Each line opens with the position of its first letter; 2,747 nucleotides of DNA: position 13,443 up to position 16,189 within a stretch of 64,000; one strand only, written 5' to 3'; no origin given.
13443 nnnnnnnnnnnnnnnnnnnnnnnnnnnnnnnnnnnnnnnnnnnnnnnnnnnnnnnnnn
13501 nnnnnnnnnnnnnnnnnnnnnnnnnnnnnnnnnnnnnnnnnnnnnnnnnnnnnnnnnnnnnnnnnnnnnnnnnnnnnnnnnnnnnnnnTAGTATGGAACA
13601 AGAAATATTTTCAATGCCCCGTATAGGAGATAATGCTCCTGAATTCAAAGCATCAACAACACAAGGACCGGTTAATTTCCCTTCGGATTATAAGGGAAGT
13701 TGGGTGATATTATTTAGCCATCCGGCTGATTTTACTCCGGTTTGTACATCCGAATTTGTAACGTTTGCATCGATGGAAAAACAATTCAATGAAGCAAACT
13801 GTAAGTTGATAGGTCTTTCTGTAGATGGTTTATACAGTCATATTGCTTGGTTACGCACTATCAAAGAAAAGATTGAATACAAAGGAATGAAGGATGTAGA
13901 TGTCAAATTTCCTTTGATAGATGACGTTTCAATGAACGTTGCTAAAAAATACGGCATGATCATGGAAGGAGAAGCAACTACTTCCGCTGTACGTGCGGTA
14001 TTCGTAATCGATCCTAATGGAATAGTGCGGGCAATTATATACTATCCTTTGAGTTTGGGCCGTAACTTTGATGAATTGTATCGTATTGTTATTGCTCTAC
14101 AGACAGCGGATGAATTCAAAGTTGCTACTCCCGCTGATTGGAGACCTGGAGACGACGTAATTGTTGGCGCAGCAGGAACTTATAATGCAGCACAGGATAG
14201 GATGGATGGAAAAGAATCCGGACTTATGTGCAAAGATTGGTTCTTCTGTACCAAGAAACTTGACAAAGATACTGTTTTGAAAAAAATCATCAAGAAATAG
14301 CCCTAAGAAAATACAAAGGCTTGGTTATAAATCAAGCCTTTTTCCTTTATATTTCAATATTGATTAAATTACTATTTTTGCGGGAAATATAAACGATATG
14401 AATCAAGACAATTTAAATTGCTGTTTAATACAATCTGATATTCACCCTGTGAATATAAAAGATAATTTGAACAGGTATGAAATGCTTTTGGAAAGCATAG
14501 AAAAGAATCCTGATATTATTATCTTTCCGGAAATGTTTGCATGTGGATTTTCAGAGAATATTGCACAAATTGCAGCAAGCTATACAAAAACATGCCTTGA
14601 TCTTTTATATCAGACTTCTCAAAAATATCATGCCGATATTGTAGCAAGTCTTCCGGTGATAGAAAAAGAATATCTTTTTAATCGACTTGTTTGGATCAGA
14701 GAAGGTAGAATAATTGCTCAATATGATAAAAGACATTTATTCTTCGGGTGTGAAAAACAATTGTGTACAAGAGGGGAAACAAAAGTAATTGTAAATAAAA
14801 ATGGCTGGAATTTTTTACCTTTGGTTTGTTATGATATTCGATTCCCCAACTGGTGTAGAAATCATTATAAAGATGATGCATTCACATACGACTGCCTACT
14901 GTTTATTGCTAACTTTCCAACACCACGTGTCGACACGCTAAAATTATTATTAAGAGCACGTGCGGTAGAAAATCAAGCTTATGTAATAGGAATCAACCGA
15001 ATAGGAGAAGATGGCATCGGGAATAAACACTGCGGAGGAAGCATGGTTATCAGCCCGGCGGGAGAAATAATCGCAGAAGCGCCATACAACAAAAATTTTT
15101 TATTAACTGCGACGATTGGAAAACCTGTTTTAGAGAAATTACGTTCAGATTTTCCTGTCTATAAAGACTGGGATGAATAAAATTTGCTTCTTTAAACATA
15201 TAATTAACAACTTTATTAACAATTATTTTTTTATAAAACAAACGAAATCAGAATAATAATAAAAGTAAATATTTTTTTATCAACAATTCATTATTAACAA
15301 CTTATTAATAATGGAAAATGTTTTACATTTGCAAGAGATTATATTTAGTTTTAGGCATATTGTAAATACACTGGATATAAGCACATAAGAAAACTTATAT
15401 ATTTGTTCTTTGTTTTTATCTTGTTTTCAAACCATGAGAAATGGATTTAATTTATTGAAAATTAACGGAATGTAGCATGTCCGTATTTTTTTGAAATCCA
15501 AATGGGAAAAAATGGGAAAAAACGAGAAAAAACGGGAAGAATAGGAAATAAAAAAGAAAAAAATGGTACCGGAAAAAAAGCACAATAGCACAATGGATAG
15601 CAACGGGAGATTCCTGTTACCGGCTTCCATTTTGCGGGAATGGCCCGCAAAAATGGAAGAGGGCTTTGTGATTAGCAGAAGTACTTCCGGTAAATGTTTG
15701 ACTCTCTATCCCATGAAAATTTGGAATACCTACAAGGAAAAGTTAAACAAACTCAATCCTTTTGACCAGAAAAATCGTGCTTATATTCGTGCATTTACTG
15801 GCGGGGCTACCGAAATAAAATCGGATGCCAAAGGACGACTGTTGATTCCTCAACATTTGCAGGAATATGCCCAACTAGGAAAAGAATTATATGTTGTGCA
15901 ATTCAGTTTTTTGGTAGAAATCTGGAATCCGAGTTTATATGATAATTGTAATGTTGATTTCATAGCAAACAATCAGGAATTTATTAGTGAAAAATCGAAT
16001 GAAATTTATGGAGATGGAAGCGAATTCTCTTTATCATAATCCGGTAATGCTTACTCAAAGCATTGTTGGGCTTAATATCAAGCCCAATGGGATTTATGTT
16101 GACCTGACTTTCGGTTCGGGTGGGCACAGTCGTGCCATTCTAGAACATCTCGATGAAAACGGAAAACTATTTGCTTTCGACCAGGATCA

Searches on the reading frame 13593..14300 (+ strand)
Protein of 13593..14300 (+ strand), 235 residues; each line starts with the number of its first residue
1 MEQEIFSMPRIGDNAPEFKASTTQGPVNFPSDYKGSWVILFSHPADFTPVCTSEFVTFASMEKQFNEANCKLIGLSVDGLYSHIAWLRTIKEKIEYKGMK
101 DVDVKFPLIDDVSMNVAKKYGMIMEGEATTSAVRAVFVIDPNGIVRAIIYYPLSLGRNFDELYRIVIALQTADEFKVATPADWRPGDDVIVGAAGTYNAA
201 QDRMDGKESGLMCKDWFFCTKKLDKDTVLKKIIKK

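Call 29: search_protein_families(library=pfam, proteins=[window:13593-14300:+], max_evalue=0.001)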
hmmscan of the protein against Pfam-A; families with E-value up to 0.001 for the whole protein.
window:13593-14300:+ (235 aa): 3 families
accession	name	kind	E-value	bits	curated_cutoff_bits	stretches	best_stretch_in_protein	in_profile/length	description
PF00578.27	AhpC-TSA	-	1.2e-32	112.9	26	1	11-147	1-123/124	AhpC/TSA family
PF08534.16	Redoxin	-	3.7e-14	53.2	26.6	1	12-152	3-135/148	Redoxin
PF10417.14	1-cysPrx_C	-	8.8e-12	45.2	21.1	1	168-206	1-40/41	C-terminal domain of 1-Cys peroxiredoxin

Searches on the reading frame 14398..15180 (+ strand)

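Call 29: search_protein_families(library=pfam, proteins=[window:14398-15180:+], max_evalue=0.001)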
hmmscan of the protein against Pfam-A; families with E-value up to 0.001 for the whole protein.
window:14398-15180:+ (260 aa): 1 family
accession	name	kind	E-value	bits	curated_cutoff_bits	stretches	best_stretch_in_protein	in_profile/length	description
PF00795.27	CN_hydrolase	-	1.4e-29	103.7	23.2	1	12-244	6-250/256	Carbon-nitrogen hydrolase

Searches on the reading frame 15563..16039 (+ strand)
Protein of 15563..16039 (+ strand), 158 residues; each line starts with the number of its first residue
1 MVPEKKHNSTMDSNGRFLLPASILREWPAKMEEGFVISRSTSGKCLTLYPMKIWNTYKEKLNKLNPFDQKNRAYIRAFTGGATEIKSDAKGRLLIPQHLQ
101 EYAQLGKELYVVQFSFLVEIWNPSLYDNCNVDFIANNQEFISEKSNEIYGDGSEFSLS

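Call 64: search_protein_families(library=pfam, proteins=[window:15563-16039:+], max_evalue=0.0001)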
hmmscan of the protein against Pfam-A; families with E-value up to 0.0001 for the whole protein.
window:15563-16039:+ (158 aa): 1 family
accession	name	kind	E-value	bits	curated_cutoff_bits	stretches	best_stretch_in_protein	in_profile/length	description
PF02381.23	MraZ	-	2.5e-19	69.5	23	2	79-129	2-52/72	MraZ protein, putative antitoxin-like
